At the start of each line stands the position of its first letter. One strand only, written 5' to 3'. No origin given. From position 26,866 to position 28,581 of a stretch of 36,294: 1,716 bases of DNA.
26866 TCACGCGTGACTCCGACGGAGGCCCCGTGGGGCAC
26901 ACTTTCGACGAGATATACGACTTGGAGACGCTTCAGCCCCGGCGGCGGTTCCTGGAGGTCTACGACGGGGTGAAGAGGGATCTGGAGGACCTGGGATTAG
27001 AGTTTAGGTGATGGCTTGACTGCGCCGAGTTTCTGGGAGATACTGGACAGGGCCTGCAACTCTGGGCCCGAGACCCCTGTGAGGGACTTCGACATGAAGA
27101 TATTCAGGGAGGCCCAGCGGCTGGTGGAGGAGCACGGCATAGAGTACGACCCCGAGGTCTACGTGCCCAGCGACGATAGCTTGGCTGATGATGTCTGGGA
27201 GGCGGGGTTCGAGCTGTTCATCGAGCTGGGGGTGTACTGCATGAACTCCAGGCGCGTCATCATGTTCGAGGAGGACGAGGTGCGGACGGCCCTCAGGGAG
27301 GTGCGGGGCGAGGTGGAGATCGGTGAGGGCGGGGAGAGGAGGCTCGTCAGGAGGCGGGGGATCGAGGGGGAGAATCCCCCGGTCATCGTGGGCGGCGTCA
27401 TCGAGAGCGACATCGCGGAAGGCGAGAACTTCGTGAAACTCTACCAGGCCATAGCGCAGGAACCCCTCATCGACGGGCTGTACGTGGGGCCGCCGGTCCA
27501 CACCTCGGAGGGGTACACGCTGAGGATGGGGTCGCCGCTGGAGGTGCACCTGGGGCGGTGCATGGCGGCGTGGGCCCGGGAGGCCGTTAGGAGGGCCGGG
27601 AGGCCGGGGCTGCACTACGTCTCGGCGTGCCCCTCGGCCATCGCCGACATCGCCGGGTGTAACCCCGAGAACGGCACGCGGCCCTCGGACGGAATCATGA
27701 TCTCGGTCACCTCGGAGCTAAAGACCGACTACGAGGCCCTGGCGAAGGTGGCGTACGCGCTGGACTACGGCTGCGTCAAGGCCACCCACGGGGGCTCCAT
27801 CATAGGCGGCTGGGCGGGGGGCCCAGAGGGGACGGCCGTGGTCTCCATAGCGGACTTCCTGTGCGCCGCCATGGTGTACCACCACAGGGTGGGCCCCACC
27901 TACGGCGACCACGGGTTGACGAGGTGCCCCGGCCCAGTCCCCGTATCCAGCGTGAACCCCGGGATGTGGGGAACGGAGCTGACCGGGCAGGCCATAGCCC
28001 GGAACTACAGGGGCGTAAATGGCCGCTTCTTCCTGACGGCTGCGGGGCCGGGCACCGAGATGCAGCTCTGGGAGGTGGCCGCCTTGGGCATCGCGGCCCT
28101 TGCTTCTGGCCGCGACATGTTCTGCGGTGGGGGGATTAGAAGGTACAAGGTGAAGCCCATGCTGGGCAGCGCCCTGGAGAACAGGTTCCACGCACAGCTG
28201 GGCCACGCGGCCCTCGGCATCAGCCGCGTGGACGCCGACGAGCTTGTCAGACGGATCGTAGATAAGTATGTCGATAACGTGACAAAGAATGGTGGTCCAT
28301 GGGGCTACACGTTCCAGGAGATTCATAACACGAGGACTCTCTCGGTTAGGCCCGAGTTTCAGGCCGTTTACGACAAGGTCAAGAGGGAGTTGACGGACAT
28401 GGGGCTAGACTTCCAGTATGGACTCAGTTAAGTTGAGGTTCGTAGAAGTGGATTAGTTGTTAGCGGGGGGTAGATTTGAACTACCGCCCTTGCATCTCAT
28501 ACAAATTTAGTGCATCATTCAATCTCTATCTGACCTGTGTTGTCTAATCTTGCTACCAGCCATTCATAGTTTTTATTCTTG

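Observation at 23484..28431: Three pyrrolysine-free MtmB-like methyltransferases clustered with a cognate corrinoid protein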

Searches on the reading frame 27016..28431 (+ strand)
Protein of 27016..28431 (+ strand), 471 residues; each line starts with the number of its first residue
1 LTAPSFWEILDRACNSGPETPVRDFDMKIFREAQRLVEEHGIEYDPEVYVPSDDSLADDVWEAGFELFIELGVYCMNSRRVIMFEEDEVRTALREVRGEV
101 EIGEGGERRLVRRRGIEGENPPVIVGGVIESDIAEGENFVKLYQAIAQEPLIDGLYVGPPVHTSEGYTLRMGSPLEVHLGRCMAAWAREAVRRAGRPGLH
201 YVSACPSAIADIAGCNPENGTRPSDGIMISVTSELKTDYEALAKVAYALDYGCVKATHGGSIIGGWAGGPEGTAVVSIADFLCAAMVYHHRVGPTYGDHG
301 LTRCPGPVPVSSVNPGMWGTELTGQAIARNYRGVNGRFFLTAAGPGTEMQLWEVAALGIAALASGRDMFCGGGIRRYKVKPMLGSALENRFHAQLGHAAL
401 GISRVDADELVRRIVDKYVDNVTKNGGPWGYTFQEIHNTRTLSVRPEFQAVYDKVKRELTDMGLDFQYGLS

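Call 3: search_protein_families(library=pfam, proteins=[window:27016-28431:+], max_evalue=0.01)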
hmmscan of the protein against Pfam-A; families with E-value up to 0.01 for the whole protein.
window:27016-28431:+ (471 aa): 1 family
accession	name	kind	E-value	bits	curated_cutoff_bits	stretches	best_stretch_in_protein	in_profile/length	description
PF05369.18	MtmB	-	8.7e-69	232.9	25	1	8-464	5-450/450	Monomethylamine methyltransferase MtmB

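Call 4: search_protein_families(library=ncbifam, proteins=[window:27016-28431:+], max_evalue=0.01)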
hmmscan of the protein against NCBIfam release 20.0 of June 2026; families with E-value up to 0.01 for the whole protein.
window:27016-28431:+ (471 aa): 0 families

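Call 8: search_solved_structures(query=window:27016-28431:+, max_evalue=0.01, show_alignments=1)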
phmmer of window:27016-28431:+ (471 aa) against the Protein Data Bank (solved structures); distinct sequences matched with E-value up to 0.01: 2.
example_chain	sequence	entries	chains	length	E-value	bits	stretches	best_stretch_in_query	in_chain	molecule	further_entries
1l2q_A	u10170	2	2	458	1.6e-45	158.9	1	9-466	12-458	monomethylamine methyltransferase | Monomethylamine methyltransferase mtmB1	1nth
1tv2_A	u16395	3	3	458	2e-45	158.6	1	9-466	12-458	Monomethylamine methyltransferase mtmB1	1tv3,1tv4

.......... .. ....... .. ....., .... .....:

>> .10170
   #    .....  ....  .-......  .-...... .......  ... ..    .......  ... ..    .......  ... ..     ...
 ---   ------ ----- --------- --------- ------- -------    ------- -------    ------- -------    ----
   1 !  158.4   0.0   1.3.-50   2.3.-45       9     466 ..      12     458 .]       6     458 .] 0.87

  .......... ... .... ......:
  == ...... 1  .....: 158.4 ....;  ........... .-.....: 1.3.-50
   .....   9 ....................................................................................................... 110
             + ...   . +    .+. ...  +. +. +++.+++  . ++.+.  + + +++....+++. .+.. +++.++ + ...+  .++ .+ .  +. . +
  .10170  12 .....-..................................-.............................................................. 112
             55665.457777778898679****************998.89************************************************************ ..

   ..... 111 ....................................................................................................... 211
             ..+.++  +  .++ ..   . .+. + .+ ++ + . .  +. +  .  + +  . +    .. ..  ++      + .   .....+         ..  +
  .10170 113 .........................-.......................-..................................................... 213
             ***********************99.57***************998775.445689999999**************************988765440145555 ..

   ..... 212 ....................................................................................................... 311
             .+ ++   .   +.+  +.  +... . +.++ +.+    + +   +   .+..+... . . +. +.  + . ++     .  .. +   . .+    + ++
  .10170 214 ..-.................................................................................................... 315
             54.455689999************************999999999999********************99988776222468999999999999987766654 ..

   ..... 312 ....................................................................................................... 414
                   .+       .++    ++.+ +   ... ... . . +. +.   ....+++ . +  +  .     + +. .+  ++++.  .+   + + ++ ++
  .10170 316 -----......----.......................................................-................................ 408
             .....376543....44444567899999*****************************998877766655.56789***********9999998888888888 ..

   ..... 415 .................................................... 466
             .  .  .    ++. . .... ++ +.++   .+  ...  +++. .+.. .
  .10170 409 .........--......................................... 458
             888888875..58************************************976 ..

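Call 13: find_homologous_proteins(query=window:27016-28431:+, max_evalue=0.00001)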
Query window:27016-28431:+ (471 aa): 211 proteins with E <= 0.00001 among 8000 candidates; the best 120 are listed.
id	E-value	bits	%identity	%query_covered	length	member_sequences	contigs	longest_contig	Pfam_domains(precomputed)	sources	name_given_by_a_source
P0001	0.0e+0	1093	100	100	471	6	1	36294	PF05369.19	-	-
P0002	0.0e+0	1028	94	99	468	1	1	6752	PF05369.19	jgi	jgi:methylamine--corrinoid protein Co-methyltransferase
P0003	5.6e-290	980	89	99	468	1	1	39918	PF05369.19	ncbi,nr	ncbi:monomethylamine:corrinoid methyltransferase [Candidatus Bathyarchaeota archaeon]|nr:monomethyla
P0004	1.2e-284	962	86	99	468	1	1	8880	PF05369.19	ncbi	-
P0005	5.0e-279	944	84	99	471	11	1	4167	PF05369.19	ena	-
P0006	1.7e-278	942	84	99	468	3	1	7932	PF05369.19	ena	-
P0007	4.6e-264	895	80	99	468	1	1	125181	PF05369.19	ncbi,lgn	ncbi:MAG: monomethylamine:corrinoid methyltransferase [Candidatus Bathyarchaeota archaeon]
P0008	3.6e-262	888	79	99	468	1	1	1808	PF05369.19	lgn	-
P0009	6.1e-260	881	79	99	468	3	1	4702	PF05369.19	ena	-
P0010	9.4e-260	880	79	99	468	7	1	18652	PF05369.19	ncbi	-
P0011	2.5e-256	869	79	99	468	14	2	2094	PF05369.19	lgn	-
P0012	1.9e-255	866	78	99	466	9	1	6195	PF05369.19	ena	-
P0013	3.7e-255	865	79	99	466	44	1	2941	PF05369.19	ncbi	-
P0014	7.9e-255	864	79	99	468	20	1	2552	PF05369.19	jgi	jgi:methylamine--corrinoid protein Co-methyltransferase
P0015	2.5e-251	853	76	99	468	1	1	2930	PF05369.19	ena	-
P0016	2.5e-251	853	76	99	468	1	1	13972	PF05369.19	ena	-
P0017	7.0e-251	851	76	99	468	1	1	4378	PF05369.19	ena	-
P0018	2.8e-250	849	76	99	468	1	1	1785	PF05369.19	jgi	jgi:methylamine--corrinoid protein Co-methyltransferase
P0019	1.1e-249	847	76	99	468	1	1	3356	PF05369.19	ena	-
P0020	2.9e-249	846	76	99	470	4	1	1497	PF05369.19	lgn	-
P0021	3.0e-249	846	75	99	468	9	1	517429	PF05369.19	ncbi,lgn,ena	-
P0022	3.8e-248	842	76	99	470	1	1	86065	PF05369.19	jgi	jgi:methylamine--corrinoid protein Co-methyltransferase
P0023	2.1e-247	840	75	99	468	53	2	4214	PF05369.19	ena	-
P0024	6.1e-247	838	75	99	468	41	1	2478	PF05369.19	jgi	jgi:methylamine--corrinoid protein Co-methyltransferase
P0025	1.2e-246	837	75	99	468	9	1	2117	PF05369.19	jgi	-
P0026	2.5e-243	826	73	99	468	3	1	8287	PF05369.19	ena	-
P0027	2.6e-243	826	74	99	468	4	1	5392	PF05369.19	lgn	-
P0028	1.6e-240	817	73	99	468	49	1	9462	PF05369.19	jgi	-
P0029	9.8e-239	811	73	99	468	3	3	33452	PF05369.19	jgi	jgi:methylamine--corrinoid protein Co-methyltransferase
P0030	2.3e-237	807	73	99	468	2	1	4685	PF05369.19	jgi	jgi:methylamine--corrinoid protein Co-methyltransferase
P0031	3.6e-237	806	73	99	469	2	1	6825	PF05369.19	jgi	-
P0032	5.1e-218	743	69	99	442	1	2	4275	PF05369.19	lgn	-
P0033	4.4e-200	684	62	99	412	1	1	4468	PF05369.19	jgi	-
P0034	3.5e-173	595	57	99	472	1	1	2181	PF05369.19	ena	-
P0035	6.5e-173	594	57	99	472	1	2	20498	PF05369.19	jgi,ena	-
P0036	1.3e-172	593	57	99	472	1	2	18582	PF05369.19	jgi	jgi:hypothetical protein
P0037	2.1e-172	592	57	99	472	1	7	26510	PF05369.19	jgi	jgi:methylamine--corrinoid protein Co-methyltransferase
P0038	2.2e-172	592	57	99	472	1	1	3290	PF05369.19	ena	-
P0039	2.3e-172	592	57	99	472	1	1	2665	PF05369.19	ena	-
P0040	2.9e-172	592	57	99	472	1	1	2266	PF05369.19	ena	-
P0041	3.2e-172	592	57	99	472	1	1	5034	PF05369.19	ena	-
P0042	8.7e-172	590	57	99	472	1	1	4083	PF05369.19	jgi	-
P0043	1.0e-171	590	57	99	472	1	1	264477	PF05369.19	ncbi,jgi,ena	jgi:methylamine--corrinoid protein Co-methyltransferase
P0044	1.1e-171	590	57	99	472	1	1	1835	PF05369.19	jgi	-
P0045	1.2e-171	590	57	99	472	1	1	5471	PF05369.19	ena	-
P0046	2.7e-171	589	56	99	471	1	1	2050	PF05369.19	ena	-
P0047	4.6e-171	588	57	99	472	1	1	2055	PF05369.19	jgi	-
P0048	1.4e-170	586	56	99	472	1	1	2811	PF05369.19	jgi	jgi:hypothetical protein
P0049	1.5e-170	586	56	99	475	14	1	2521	PF05369.19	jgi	-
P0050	1.8e-170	586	56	99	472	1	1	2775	PF05369.19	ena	-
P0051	2.7e-170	585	56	99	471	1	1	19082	PF05369.19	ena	-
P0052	8.8e-170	584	55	99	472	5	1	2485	PF05369.19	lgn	-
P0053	2.6e-169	582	56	99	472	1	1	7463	PF05369.19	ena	-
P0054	1.5e-168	580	56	99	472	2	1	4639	PF05369.19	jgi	-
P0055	2.1e-168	579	55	99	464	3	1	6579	PF05369.19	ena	-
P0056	3.5e-168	578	56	99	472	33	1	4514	PF05369.19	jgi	jgi:methylamine--corrinoid protein Co-methyltransferase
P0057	3.3e-167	575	55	99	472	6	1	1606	PF05369.19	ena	-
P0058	2.2e-166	572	55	99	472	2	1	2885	PF05369.19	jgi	jgi:methylamine--corrinoid protein Co-methyltransferase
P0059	4.5e-166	571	56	99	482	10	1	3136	PF05369.19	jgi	jgi:methylamine--corrinoid protein Co-methyltransferase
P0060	4.9e-166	571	54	99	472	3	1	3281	PF05369.19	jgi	-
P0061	1.8e-165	569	55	99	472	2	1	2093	PF05369.19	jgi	-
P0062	3.4e-165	569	54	99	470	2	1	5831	PF05369.19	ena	-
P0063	1.5e-164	566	54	99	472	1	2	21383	PF05369.19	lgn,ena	-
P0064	1.6e-164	566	55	99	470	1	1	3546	PF05369.19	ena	-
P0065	1.3e-163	563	55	99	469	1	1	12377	PF05369.19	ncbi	-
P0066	1.5e-163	563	55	99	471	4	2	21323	PF05369.19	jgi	-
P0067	1.6e-163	563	56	99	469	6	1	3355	PF05369.19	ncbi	-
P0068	2.1e-163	563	53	100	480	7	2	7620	PF05369.19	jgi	-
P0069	5.6e-163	561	55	99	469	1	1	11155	PF05369.19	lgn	-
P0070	6.1e-163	561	52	99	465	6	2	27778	PF05369.19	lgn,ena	-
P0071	8.4e-163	561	55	99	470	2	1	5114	PF05369.19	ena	-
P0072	1.0e-162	560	54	99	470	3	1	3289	PF05369.19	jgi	jgi:methylamine--corrinoid protein Co-methyltransferase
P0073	2.2e-162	559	53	99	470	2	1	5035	PF05369.19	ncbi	-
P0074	4.9e-162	558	53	99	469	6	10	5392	PF05369.19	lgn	-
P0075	6.5e-162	558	55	99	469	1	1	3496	PF05369.19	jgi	-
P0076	1.2e-161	557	54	99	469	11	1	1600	PF05369.19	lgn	-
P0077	1.3e-161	557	53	99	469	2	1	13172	PF05369.19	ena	-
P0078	1.9e-161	556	54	99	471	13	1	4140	PF05369.19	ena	-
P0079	1.2e-160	554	53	99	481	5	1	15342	PF05369.19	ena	-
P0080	1.4e-160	553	55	99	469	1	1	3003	PF05369.19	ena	-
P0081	1.5e-160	553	53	99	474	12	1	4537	PF05369.19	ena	-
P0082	4.3e-160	552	53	99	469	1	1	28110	PF05369.19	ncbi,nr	ncbi:MAG: monomethylamine:corrinoid methyltransferase [Candidatus Bathyarchaeota archaeon]|nr:monome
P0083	8.1e-160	551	53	99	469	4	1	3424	PF05369.19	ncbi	-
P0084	2.1e-159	549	53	99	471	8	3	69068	PF05369.19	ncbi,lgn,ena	ncbi:MAG: monomethylamine:corrinoid methyltransferase [Candidatus Bathyarchaeia archaeon]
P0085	2.2e-159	549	53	99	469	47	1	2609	PF05369.19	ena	-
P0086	3.4e-159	549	53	99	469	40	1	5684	PF05369.19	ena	-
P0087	5.4e-159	548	52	99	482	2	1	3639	PF05369.19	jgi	-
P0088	5.5e-159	548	54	99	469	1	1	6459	PF05369.19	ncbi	-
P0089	3.0e-158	546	54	99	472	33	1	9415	PF05369.19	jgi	jgi:methylamine--corrinoid protein Co-methyltransferase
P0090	5.5e-158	545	52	99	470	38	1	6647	PF05369.19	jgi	jgi:methylamine--corrinoid protein Co-methyltransferase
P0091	6.2e-158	545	52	99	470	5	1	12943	PF05369.19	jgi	-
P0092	7.2e-158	544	54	99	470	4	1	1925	PF05369.19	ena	-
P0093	8.0e-158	544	53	99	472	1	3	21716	PF05369.19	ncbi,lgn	-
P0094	1.6e-157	543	53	99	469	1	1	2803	PF05369.19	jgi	-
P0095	2.1e-157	543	55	97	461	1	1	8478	PF05369.19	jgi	jgi:methylamine--corrinoid protein Co-methyltransferase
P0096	3.1e-157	542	54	99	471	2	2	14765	PF05369.19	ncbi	-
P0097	3.6e-157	542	53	99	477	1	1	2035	PF05369.19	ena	-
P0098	3.7e-157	542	53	99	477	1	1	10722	PF05369.19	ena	-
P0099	3.7e-157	542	53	99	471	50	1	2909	PF05369.19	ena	-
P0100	4.0e-157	542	50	98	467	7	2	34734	PF05369.19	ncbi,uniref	ncbi:MAG: monomethylamine:corrinoid methyltransferase [Candidatus Hadarchaeum sp.]|uniref:monomethyl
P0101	6.7e-157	541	52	99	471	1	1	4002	PF05369.19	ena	-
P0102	7.3e-157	541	52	99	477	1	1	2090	PF05369.19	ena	-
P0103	1.1e-156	540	53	99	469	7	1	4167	PF05369.19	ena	-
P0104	1.9e-156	540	52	99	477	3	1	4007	PF05369.19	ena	-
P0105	3.2e-156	539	52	99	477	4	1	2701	PF05369.19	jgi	jgi:methylamine--corrinoid protein Co-methyltransferase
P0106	3.5e-156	539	52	99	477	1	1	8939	PF05369.19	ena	-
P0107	4.1e-156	539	52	99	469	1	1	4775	PF05369.19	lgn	-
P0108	9.4e-156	537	52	99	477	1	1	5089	PF05369.19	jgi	-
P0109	1.1e-155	537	52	99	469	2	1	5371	PF05369.19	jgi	jgi:methylamine--corrinoid protein Co-methyltransferase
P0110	1.8e-155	536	52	99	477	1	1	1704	PF05369.19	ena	-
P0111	2.8e-155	536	51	99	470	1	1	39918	PF05369.19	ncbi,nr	ncbi:monomethylamine:corrinoid methyltransferase [Candidatus Bathyarchaeota archaeon]|nr:monomethyla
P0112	5.1e-154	532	52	99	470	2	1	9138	PF05369.19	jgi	jgi:methylamine---corrinoid protein Co-methyltransferase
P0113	5.5e-154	532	51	99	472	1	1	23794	PF05369.19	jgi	jgi:methylamine--corrinoid protein Co-methyltransferase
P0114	2.9e-152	526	52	99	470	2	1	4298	PF05369.19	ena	-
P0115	1.0e-151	524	51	99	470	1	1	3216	PF05369.19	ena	-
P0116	2.5e-151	523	77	61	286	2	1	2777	PF05369.19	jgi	-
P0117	6.9e-151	521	51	99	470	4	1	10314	PF05369.19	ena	-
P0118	7.6e-151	521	53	94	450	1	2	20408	PF05369.19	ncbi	-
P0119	2.2e-150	520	53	94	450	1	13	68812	PF05369.19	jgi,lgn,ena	-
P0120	1.3e-149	517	76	62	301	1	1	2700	PF05369.19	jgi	jgi:methylamine--corrinoid protein Co-methyltransferase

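Call 15: find_encoding_contigs(protein=P0003, flank=10000, max_places=3)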
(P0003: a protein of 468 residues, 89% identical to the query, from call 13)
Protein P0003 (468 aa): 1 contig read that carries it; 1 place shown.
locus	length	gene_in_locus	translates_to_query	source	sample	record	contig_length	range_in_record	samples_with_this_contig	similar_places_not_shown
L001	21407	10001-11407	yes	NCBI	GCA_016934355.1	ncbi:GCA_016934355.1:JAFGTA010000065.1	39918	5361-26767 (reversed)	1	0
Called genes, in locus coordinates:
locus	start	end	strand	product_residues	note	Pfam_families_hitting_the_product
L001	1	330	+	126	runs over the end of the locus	PF01042:Ribonuc_L-PSP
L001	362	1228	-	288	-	PF14505:DUF4438, PF20999:DUF4438_C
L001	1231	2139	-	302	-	PF14505:DUF4438, PF20999:DUF4438_C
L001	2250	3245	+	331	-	PF02073:Peptidase_M29 (weak)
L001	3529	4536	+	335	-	PF14257:DUF4349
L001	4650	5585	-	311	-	-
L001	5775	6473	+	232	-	PF02965:Met_synt_B12 (weak)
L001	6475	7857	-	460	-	PF05369:MtmB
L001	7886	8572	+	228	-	PF02607:B12-binding_2, PF02310:B12-binding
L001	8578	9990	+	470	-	PF05369:MtmB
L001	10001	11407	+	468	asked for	PF05369:MtmB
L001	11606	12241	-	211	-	-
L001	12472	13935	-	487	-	PF00474:SSF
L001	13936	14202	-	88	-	PF04341:DUF485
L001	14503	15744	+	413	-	PF07690:MFS_1, PF12832:MFS_1_like, PF07690:MFS_1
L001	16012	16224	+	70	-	-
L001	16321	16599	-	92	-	PF05016:ParE_toxin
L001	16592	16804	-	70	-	-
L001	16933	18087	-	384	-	PF01244:Peptidase_M19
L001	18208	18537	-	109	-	-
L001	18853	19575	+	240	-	PF06314:ADC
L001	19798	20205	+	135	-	PF01243:PNPOx_N (weak)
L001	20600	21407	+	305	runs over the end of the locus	PF12102:MrcB_N, PF01844:HNH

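Call 16: find_encoding_contigs(protein=P0007, flank=10000, max_places=3)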
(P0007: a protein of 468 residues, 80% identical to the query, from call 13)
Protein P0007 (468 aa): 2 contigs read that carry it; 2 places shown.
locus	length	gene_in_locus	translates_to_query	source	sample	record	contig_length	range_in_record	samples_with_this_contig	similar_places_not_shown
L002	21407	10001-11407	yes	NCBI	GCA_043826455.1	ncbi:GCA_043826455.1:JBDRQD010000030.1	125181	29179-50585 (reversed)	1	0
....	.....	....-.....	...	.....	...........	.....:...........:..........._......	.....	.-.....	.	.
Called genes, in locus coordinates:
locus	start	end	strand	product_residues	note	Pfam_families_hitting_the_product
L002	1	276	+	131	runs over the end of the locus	-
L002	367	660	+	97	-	PF27273:MJ0235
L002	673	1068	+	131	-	PF20126:TumE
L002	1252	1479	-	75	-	PF15919:HicB_lk_antitox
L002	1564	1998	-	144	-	PF01850:PIN (weak)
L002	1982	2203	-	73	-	-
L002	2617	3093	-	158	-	PF03479:PCC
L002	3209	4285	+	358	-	PF13439:Glyco_transf_4, PF20706:GT4-conflict, PF00534:Glycos_transf_1, PF13692:Glyco_trans_1_4, PF13524:Glyco_trans_1_2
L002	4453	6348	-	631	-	PF00111:Fer2, PF17650:RACo_linker, PF17651:Raco_middle, PF14574:RACo_C_ter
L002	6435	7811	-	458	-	PF05369:MtmB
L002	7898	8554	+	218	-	PF02607:B12-binding_2, PF02310:B12-binding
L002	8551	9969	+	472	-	PF05369:MtmB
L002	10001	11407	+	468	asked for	PF05369:MtmB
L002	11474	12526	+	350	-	PF01244:Peptidase_M19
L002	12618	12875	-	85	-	-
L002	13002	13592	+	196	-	PF01022:HTH_5, PF12840:HTH_20, PF13384:HTH_23 (weak), PF13412:HTH_24 (weak), PF01978:TrmB (weak), PF08279:HTH_11, PF13518:HTH_28 (weak), PF21476:PF0610-like_N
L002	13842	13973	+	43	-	PF24463:DUF7577 (weak), PF13240:Zn_Ribbon_1 (faint)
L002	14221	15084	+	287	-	-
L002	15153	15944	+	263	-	PF02633:Creatininase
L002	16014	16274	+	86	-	-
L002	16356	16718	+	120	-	PF19027:DUF5752 (faint)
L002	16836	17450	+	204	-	PF00383:dCMP_cyt_deam_1, PF14437:MafB19-deam (weak)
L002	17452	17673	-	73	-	-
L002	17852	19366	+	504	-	PF00370:FGGY_N, PF02782:FGGY_C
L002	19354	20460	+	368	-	PF02615:Ldh_2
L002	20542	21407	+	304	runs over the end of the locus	PF00701:DHDPS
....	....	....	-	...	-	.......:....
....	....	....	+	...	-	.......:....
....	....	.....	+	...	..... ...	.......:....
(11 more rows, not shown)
